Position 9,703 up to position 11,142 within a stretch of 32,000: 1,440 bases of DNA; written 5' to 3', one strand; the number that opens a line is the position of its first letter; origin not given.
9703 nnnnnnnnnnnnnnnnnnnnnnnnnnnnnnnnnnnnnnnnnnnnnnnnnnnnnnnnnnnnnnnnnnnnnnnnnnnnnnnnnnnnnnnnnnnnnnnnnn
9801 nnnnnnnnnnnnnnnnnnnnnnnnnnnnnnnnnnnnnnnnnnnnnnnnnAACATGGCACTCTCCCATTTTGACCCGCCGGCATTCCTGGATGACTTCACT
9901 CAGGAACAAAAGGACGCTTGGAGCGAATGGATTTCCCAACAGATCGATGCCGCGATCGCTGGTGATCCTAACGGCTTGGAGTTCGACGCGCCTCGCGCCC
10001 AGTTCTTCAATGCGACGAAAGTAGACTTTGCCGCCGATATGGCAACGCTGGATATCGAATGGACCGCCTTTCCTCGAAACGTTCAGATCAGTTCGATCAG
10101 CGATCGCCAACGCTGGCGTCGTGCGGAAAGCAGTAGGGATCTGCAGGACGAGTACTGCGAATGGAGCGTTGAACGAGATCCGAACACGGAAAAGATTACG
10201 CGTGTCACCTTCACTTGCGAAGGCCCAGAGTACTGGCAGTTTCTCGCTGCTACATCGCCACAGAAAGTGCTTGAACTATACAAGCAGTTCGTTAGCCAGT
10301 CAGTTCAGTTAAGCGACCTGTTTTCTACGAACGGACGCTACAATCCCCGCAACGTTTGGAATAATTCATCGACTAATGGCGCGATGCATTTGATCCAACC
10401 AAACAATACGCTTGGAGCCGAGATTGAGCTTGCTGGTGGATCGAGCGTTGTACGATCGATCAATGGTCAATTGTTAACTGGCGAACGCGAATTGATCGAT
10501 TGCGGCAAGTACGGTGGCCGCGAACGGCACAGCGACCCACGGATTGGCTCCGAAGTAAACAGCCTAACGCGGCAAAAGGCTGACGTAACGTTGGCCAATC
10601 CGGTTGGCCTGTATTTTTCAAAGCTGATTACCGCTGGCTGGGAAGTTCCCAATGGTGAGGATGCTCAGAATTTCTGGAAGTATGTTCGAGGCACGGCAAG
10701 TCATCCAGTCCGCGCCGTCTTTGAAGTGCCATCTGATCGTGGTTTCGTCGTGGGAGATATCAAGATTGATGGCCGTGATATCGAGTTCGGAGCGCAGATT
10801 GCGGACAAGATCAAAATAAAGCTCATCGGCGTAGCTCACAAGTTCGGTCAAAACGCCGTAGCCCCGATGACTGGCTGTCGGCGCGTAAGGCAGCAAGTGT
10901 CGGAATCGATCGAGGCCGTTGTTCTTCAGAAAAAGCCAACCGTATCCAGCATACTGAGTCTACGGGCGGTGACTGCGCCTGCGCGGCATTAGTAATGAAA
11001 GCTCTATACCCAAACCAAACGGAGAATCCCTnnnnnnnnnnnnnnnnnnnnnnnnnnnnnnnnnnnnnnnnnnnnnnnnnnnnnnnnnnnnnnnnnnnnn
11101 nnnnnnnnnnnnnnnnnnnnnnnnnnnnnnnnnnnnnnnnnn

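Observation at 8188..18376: Six-gene operon coupling two P-loop/STAND NTPases to an active + inactive trypsin-fold pair and two orphan proteins: candidate undescribed conflict/defence system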

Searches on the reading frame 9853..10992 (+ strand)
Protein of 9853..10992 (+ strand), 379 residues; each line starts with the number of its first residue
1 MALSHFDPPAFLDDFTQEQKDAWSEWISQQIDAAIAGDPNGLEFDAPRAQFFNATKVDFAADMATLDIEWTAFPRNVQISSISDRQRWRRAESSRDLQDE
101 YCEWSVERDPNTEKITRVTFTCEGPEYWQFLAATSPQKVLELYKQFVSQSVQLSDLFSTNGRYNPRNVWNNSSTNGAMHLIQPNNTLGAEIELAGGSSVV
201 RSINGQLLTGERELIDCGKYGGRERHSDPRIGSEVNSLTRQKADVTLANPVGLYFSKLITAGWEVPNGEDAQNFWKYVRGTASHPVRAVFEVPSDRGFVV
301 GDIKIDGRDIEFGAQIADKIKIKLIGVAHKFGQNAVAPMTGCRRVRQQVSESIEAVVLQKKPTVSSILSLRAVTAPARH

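Call 4: search_protein_families(library=pfam, proteins=[window:9853-10992:+], max_evalue=0.1)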
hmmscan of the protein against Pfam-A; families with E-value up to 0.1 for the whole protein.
window:9853-10992:+ (379 aa): 0 families

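Call 5: search_protein_families(library=padloc, proteins=[window:9853-10992:+], max_evalue=0.1)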
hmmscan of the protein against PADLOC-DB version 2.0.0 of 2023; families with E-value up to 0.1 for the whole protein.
window:9853-10992:+ (379 aa): 0 families

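Call 12: find_homologous_proteins(query=window:9853-10992:+)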
Query window:9853-10992:+ (379 aa): 1267 proteins with E <= 0.001 among 3698 candidates; the best 120 are listed.
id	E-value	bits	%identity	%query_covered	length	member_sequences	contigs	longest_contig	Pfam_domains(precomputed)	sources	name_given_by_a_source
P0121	1.1e-226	770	91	97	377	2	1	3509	PF26676.1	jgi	jgi:hypothetical protein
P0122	4.5e-225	764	89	99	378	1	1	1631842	PF26676.1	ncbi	-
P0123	1.1e-223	760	88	100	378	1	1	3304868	PF26676.1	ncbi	-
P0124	2.1e-211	719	84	100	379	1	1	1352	PF26676.1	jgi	-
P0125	1.7e-207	707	85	97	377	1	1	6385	PF26676.1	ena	-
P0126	1.3e-206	704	80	100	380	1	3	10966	PF26676.1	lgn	-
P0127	1.2e-202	691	81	98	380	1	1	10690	PF26676.1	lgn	-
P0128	7.4e-186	635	73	100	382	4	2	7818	PF26676.1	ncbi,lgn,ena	-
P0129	4.6e-179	613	75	91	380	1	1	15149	PF26676.1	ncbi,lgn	-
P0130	5.4e-167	573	71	91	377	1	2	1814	PF26676.1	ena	-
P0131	7.7e-165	566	69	91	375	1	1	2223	PF26676.1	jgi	jgi:hypothetical protein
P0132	1.5e-164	565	69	92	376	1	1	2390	PF26676.1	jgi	jgi:hypothetical protein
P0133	1.7e-161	555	70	92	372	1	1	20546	PF26676.1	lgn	-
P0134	3.4e-161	554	68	91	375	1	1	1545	PF26676.1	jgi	jgi:hypothetical protein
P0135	7.6e-161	553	66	97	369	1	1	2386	PF26676.1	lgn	-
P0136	1.6e-160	552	65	97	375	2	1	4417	PF26676.1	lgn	-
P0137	2.7e-159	548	69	91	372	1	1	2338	PF26676.1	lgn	-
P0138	3.5e-159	548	67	91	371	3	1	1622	PF26676.1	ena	-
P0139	4.2e-159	547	68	92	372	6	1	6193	PF26676.1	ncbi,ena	ncbi:MAG TPA: hypothetical protein VGB68_12415 [Pyrinomonadaceae bacterium]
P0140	1.4e-158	546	64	97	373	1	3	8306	PF26676.1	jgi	jgi:hypothetical protein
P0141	2.7e-158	545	69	91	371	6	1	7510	PF26676.1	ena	-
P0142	3.4e-158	544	66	97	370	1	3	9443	PF26676.1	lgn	-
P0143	4.4e-158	544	86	72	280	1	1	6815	PF26676.1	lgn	-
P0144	5.8e-158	544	64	99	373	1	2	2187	PF26676.1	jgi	jgi:hypothetical protein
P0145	8.4e-158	543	67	92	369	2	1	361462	PF26676.1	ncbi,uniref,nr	ncbi:hypothetical protein D3093_33175 (plasmid) [Azospirillum argentinense]|uniref:Uncharacterized p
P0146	1.1e-157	543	63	99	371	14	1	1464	PF26676.1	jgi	jgi:hypothetical protein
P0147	1.2e-157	543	67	94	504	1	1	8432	PF26676.1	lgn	-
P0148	1.4e-157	542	68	91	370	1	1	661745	PF26676.1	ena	-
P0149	1.5e-157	542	68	92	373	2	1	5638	PF26676.1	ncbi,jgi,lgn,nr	ncbi:MAG TPA: hypothetical protein VK400_10830 [Pyrinomonadaceae bacterium]|nr:hypothetical protein 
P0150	2.6e-157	541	67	94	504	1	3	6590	PF26676.1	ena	-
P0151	2.9e-157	541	67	91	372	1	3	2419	PF26676.1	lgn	-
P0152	3.6e-157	541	63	95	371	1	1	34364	PF26676.1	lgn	-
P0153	4.3e-157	541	66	91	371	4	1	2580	PF26676.1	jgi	jgi:hypothetical protein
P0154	4.5e-157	541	64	99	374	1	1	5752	PF26676.1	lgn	-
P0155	5.6e-157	540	67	91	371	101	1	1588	PF26676.1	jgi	jgi:hypothetical protein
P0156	7.1e-157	540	67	91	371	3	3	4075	PF26676.1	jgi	jgi:hypothetical protein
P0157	7.6e-157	540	69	91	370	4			PF26676.1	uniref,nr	uniref:Uncharacterized protein n=1 Tax=Vitiosangium cumulatum TaxID=1867796 RepID=A0A7D5BTX8_9BACT|n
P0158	1.1e-156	539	67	91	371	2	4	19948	PF26676.1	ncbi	-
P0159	2.4e-156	538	67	91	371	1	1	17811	PF26676.1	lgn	-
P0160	4.8e-156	537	66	91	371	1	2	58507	PF26676.1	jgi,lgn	jgi:hypothetical protein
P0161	5.0e-156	537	66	94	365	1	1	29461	PF26676.1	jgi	jgi:hypothetical protein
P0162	5.9e-156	537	65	94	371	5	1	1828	PF26676.1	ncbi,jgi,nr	ncbi:MAG: hypothetical protein EHM35_14600 [Planctomycetaceae bacterium]|nr:MAG: hypothetical protei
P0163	7.9e-156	537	62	100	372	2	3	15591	PF26676.1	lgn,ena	-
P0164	1.0e-155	536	66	92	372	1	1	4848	PF26676.1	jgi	jgi:hypothetical protein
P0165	1.0e-155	536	66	91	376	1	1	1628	PF26676.1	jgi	jgi:hypothetical protein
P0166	1.6e-155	536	65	95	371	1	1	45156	PF26676.1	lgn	-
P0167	4.4e-155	534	67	91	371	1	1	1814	PF26676.1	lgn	-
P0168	1.1e-154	533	67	92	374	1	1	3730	PF26676.1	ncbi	-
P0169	1.3e-154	533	67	91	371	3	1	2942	PF26676.1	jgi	jgi:hypothetical protein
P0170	2.1e-154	532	65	91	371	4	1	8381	PF26676.1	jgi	jgi:hypothetical protein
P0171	3.2e-154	531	66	91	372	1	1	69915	PF26676.1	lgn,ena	-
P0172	4.0e-154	531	66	92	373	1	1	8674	PF26676.1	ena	-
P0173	5.1e-154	531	66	91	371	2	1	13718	PF26676.1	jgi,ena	jgi:hypothetical protein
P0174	6.4e-154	530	66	91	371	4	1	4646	PF26676.1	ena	-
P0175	1.0e-153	530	67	91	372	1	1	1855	PF26676.1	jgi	jgi:hypothetical protein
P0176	1.1e-153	530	63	99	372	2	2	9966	PF26676.1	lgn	-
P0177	2.0e-153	529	69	88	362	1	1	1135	PF26676.1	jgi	jgi:hypothetical protein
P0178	4.3e-153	528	64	97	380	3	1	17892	PF26676.1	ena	-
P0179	4.8e-153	527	67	91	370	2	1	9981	PF26676.1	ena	-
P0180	2.9e-152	525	61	97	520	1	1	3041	PF26676.1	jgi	jgi:hypothetical protein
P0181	3.1e-152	525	63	96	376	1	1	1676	PF26676.1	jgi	jgi:hypothetical protein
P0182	5.7e-152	524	66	91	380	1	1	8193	PF26676.1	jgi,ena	jgi:hypothetical protein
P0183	9.6e-152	523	63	97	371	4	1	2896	PF26676.1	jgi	jgi:hypothetical protein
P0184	1.1e-151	523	65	91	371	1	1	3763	PF26676.1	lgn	-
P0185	3.3e-151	521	62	98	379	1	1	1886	PF26676.1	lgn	-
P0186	1.2e-150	519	65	91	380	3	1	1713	PF26676.1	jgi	jgi:hypothetical protein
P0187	3.6e-150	518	65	91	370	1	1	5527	PF26676.1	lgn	-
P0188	9.1e-150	517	62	94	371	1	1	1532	PF26676.1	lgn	-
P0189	1.2e-149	516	64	92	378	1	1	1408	PF26676.1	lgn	-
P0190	1.7e-149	516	64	91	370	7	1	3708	PF26676.1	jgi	jgi:hypothetical protein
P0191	2.3e-149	515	64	92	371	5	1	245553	PF26676.1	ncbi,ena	-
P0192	3.1e-149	515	63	95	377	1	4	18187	PF26676.1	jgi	jgi:hypothetical protein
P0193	6.4e-149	514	65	91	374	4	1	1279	PF26676.1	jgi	jgi:hypothetical protein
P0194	2.2e-148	512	62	96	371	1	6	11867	PF26676.1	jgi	jgi:hypothetical protein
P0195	2.3e-148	512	64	93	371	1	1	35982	PF26676.1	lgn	-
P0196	2.9e-148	512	65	91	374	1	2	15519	PF26676.1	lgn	-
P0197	3.6e-148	511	63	91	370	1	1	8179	PF26676.1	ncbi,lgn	-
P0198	5.5e-148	511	65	90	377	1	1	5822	PF26676.1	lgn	-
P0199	5.7e-148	511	65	91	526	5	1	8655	PF26676.1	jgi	jgi:hypothetical protein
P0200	2.5e-147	509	64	91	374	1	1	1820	PF26676.1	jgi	jgi:hypothetical protein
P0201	4.0e-147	508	64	92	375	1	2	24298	PF26676.1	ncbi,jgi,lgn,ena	-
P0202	8.5e-147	507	69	85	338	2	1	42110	PF26676.1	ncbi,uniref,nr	ncbi:hypothetical protein [Bradyrhizobium sp.]|uniref:hypothetical protein n=1 Tax=Bradyrhizobium sp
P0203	1.7e-146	506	63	91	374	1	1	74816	PF26676.1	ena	-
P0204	9.0e-146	503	62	93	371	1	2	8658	PF26676.1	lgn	-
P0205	1.7e-145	503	60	97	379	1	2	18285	PF26676.1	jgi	jgi:hypothetical protein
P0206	5.3e-145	501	60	96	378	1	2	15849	PF26676.1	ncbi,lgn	-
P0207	2.2e-143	496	62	91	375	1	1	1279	PF26676.1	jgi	jgi:hypothetical protein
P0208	5.5e-143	494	61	95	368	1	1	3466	PF26676.1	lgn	-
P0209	9.6e-142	490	61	92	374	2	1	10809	PF26676.1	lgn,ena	-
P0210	2.0e-141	489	62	91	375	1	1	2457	PF26676.1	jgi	jgi:hypothetical protein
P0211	3.9e-141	488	62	91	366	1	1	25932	PF26676.1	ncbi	-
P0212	3.9e-141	488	63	90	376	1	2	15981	PF26676.1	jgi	jgi:hypothetical protein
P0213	9.3e-140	484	62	91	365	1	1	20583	PF26676.1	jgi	jgi:hypothetical protein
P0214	6.3e-139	481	61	90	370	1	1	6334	PF26676.1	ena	-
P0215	1.6e-138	480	61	91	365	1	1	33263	PF26676.1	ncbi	-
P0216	2.2e-138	479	60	94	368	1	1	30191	PF26676.1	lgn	-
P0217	2.5e-138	479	60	93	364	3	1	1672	PF26676.1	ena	-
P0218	2.7e-138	479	60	97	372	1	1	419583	PF26676.1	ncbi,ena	-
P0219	4.4e-138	478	61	98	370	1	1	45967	PF26676.1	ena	-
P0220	1.3e-137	477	61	91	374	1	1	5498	PF26676.1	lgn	-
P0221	1.5e-137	476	61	91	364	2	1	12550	PF26676.1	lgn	-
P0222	2.0e-137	476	58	94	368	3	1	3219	PF26676.1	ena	-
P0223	2.6e-137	476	59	96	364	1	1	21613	PF26676.1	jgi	jgi:hypothetical protein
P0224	4.2e-137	475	58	98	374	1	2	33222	PF26676.1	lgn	-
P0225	5.9e-137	474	57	94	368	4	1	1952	PF26676.1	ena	-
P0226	1.5e-136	473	59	93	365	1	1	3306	PF26676.1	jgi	jgi:hypothetical protein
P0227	1.7e-136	473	61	90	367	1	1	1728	PF26676.1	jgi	-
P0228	2.0e-136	473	56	100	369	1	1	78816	PF26676.1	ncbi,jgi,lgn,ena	ncbi:MAG TPA: hypothetical protein VF708_05345 [Pyrinomonadaceae bacterium]|jgi:hypothetical protein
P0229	3.5e-136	472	59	99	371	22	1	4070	PF26676.1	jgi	jgi:hypothetical protein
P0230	4.1e-136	472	60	90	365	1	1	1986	PF26676.1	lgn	-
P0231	4.6e-136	471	58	94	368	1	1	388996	PF26676.1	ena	-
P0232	9.5e-136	470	61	91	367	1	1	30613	PF26676.1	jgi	jgi:hypothetical protein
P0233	1.1e-135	470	60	91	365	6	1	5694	PF26676.1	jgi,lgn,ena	-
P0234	1.1e-135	470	61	89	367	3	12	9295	PF26676.1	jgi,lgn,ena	jgi:hypothetical protein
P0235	1.8e-135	470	59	92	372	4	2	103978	PF26676.1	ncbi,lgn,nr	ncbi:hypothetical protein GOC68_25640 [Sinorhizobium medicae]|nr:hypothetical protein [Sinorhizobium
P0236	2.6e-135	469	58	94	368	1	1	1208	PF26676.1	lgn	-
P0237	4.7e-135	468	58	93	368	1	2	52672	PF26676.1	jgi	-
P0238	6.7e-135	468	61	90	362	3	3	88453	PF26676.1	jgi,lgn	jgi:hypothetical protein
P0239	8.4e-135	467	61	90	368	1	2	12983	PF26676.1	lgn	-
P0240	9.8e-135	467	59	91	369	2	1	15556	PF26676.1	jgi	jgi:hypothetical protein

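Call 21: find_encoding_contigs(protein=P0145, flank=10000, max_places=2)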
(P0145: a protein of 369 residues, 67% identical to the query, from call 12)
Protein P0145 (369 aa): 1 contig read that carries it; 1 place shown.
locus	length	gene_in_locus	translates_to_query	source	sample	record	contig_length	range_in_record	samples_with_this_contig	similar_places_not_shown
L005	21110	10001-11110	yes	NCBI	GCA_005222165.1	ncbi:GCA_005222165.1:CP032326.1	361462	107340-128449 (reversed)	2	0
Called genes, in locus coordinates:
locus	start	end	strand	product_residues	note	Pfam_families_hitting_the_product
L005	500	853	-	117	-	PF03466:LysR_substrate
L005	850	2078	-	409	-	PF01527:HTH_Tnp_1, PF13276:HTH_21, PF00665:rve, PF13683:rve_3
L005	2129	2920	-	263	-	PF13353:Fer4_12, PF04055:Radical_SAM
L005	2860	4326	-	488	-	-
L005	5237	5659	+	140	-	-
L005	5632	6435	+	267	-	PF05199:GMC_oxred_C, PF06439:3keto-disac_hyd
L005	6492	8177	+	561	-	PF07504:FTP (weak), PF01447:Peptidase_M4, PF02868:Peptidase_M4_C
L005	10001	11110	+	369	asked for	PF26676:DUF8225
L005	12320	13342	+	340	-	PF00702:Hydrolase, PF13419:HAD_2 (faint), PF01814:Hemerythrin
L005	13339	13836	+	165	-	PF13618:Gluconate_2-dh3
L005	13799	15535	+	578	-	PF00890:FAD_binding_2 (faint), PF01266:DAO (faint), PF00732:GMC_oxred_N, PF05199:GMC_oxred_C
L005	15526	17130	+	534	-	PF03009:GDPD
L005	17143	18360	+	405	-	-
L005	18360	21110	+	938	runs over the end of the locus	PF01979:Amidohydro_1, PF07969:Amidohydro_3 (weak)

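Call 26: predict_structure(alignment_id=A2)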
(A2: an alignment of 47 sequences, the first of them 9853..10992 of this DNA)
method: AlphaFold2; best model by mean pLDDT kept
length: 379 residues; sequences in the alignment: 47
mean_pLDDT: 92.6   pTM: 0.88
mean pLDDT of the five models: 92.6, 92.0, 91.9, 91.1, 90.7
residues with pLDDT >= 90: 340; 70-90: 15; 50-70: 6; < 50: 18
segments of 3 or more residues with pLDDT < 50: 352-360, 372-379
pLDDT, mean of each block of 10 residues (from residue 1): 96 98 98 96 94 98 98 95 97 94 96 97 97 98 97 96 94 91 92 97 96 93 93 97 98 97 98 98 98 98 98 98 98 96 84 45 71 40
secondary structure, 60 per line:
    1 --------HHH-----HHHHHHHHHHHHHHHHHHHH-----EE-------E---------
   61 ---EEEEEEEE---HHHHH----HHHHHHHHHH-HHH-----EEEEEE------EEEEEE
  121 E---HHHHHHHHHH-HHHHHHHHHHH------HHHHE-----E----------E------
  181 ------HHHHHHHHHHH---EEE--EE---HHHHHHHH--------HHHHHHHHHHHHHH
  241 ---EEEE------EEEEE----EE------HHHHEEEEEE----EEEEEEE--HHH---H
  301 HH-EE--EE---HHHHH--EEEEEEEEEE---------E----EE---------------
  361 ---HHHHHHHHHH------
elements in order: H17-36 E64-71 H75-79 H84-93 E103-108 E115-121 H125-134 H136-146 H153-156 H187-197 E201-203 H211-218 H227-240 E244-247 E254-258 H271-274 E275-280 E285-291 H313-317 E320-329 H364-373

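Call 29: fold_search(model_id=the predicted structure, library=pdb)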
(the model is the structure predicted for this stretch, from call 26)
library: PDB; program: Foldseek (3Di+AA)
matches with E <= 10: 36; with E <= 0.001: 0
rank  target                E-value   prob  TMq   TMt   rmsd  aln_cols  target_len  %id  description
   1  4e0z_A                2.4e+00  0.01  0.09  0.10  14.3       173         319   12  Protelomerase tela R205A covalently complexed with substrate DNA (released 2013-02-13)
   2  4z23                  2.9e+00  0.02  0.08  0.09  10.0        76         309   10  BspA_C_WT (released 2016-06-29)
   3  6stu_B                3.5e+00  0.01  0.09  0.14  21.1       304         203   10  Adenovirus 30 Fiber Knob protein (released 2020-09-16)
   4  6qpn_A                4.0e+00  0.01  0.09  0.14  21.0       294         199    8  Adenovirus species D serotype 49 Fiber-Knob (released 2020-08-26)
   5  6stu_D                4.0e+00  0.01  0.09  0.13  22.0       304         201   10  Adenovirus 30 Fiber Knob protein (released 2020-09-16)
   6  9euf_T                4.2e+00  0.10  0.05  0.03   1.1        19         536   37  Cryo-EM structure of Staphylococcus aureus bacteriophage phi812 baseplate in the pre-contraction state - complete (released 2025-04-09)
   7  6qpn_B                4.2e+00  0.01  0.06  0.10  17.7       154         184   10  Adenovirus species D serotype 49 Fiber-Knob (released 2020-08-26)
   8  8ec2_A                4.5e+00  0.00  0.10  0.11  26.9       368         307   10  Mycobacterium phage Adephagia (released 2023-02-01)
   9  4had_A                4.8e+00  0.10  0.05  0.06   0.8        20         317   20  Crystal structure of probable oxidoreductase protein from Rhizobium etli CFN 42 (released 2012-10-10)
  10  6hqw_A                5.7e+00  0.01  0.07  0.07  13.4        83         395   11  Cytochrome P450-153 from Novosphingobium aromaticivorans (released 2018-12-12)
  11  2g0i_A                6.1e+00  0.02  0.06  0.17   7.9        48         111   12  Crystal structure of SMU.848 from Streptococcus mutans (released 2006-08-08)
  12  4had_B                6.4e+00  0.08  0.05  0.06   0.8        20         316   20  Crystal structure of probable oxidoreductase protein from Rhizobium etli CFN 42 (released 2012-10-10)
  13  6qpo_A                6.4e+00  0.00  0.09  0.13  20.3       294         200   10  Adenovirus species D serotype 49 Fiber-Knob KO1 mutant (released 2020-08-26)
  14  6ozi_A                6.8e+00  0.01  0.06  0.09  13.8       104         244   12  Crystal structure of Ciona intestinalis (Ci) Endonuclease V (D234N) in complex with a 23mer DNA containing an inosine  (released 2019-09-04)
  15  1vdx                  7.3e+00  0.01  0.07  0.11  16.1       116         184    8  Crystal Structure of a Pyrococcus horikoshii protein with similarities to 2'5' RNA-ligase (released 2005-04-12)
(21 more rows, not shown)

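Call 33: search_solved_structures(query=A2, max_evalue=1)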
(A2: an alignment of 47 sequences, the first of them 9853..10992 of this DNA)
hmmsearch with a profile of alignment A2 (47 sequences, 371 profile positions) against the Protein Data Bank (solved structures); distinct sequences matched with E-value up to 1: 0.

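Call 36: find_related_loci(query=A2, collection=genome_contigs, flank=10000)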
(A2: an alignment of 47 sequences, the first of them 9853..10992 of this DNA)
Query A2 (379 aa) in genome_contigs; peptide patterns used: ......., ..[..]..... (x = any residue, [..] = any of these).
531 stretches matched a pattern; 492 encode a relative of the query (tblastn E <= 1e-3); the best 80 are kept; 80 distinct loci.
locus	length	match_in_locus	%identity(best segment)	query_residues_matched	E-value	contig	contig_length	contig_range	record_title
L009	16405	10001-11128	73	1-374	0e+0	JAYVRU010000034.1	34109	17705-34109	MAG: Candidatus Kuenenia sp. isolate GL73_DN_metabat_110_sub GL73_DN_metabat_110_sub_33, whole genome shotgun sequence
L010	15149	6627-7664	75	1-346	0e+0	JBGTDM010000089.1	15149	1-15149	MAG: Pirellulaceae bacterium isolate JTS-RE143 k141_7380628, whole genome shotgun sequence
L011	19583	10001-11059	68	3-356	6e-166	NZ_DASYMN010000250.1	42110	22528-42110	MAG: Bradyrhizobium sp. isolate SMAG_U4376 k141_3552816, whole genome shotgun sequence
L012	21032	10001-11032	67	1-344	1e-162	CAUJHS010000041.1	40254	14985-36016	MAG: Planctomycetota bacterium isolate KLAP214 genome assembly, contig: KLAP214_98610, whole genome shotgun sequence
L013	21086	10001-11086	66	1-368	1e-161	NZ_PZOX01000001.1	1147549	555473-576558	Vitiosangium sp. GDMCC 1.1324 contig1, whole genome shotgun sequence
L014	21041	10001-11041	64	1-347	8e-155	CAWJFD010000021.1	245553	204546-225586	MAG: uncultured Actinomycetota bacterium isolate MFD09212.bin.2.31 genome assembly, contig: contig_5245, whole genome sh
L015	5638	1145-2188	68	1-348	2e-156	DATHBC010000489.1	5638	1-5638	MAG TPA_asm: Pyrinomonadaceae bacterium isolate SMAG_U10706 k141_221066, whole genome shotgun sequence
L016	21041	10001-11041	63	1-347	3e-154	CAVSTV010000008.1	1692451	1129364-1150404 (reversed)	MAG: uncultured Actinomycetota bacterium isolate MFD09212.bin.1.244 genome assembly, contig: contig_272, whole genome sh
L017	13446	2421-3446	62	1-343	2e-146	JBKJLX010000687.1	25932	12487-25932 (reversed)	MAG: Polyangiaceae bacterium isolate ant_bin.300 k117_141527, whole genome shotgun sequence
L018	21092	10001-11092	56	1-378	6e-143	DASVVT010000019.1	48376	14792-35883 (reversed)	MAG TPA_asm: Pyrinomonadaceae bacterium isolate SMAG_U3350 k141_489318, whole genome shotgun sequence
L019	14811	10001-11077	60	1-361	3e-140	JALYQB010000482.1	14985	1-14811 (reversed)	MAG: Actinomycetota bacterium isolate MDV bin52 SD1454-56_k127_1836051, whole genome shotgun sequence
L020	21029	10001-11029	60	3-346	1e-138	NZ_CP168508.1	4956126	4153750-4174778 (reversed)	Sphingomonas sp. Sphisp66 strain CT11-66 chromosome, complete genome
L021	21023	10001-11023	60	3-343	1e-137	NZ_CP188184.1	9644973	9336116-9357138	Streptomyces canus strain NA07887 chromosome, complete genome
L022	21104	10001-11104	55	3-373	8e-137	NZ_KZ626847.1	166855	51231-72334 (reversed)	Streptomyces populi strain A249 Scaffold8, whole genome shotgun sequence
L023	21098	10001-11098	55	3-379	2e-137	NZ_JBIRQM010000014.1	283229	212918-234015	Streptomyces sp. NPDC021080 NPDC021080_153_B12.ctg-0014, whole genome shotgun sequence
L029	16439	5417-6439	58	3-343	8e-136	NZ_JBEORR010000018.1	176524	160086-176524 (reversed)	Streptomyces sp. NPDC126510 NPDC126510_218_E2.ctg-0018, whole genome shotgun sequence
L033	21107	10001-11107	55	6-365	3e-135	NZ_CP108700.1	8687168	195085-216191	Streptomyces sp. NBC_01006 chromosome, complete genome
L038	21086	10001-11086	54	3-364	2e-134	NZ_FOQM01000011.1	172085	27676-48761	Bradyrhizobium sp. Gha, whole genome shotgun sequence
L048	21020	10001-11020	58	3-342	7e-133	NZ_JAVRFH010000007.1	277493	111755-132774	Streptomyces lancefieldiae strain DSM 40712 NODE_7_length_277493_cov_20.876820, whole genome shotgun sequence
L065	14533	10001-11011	59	3-342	1e-130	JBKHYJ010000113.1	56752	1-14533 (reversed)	MAG: Blastocatellia bacterium isolate NC_bin.3.orig k127_466005, whole genome shotgun sequence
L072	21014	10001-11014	58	3-343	1e-128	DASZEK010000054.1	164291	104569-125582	MAG TPA_asm: Pyrinomonadaceae bacterium isolate SMAG_U6492 k141_145832, whole genome shotgun sequence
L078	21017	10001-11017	56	2-343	1e-126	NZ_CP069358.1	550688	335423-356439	Microvirga sp. VF16 plasmid pMVF16-4, complete sequence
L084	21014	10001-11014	55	3-342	7e-124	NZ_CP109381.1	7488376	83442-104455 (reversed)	Streptomyces atratus strain NBC 01545 chromosome, complete genome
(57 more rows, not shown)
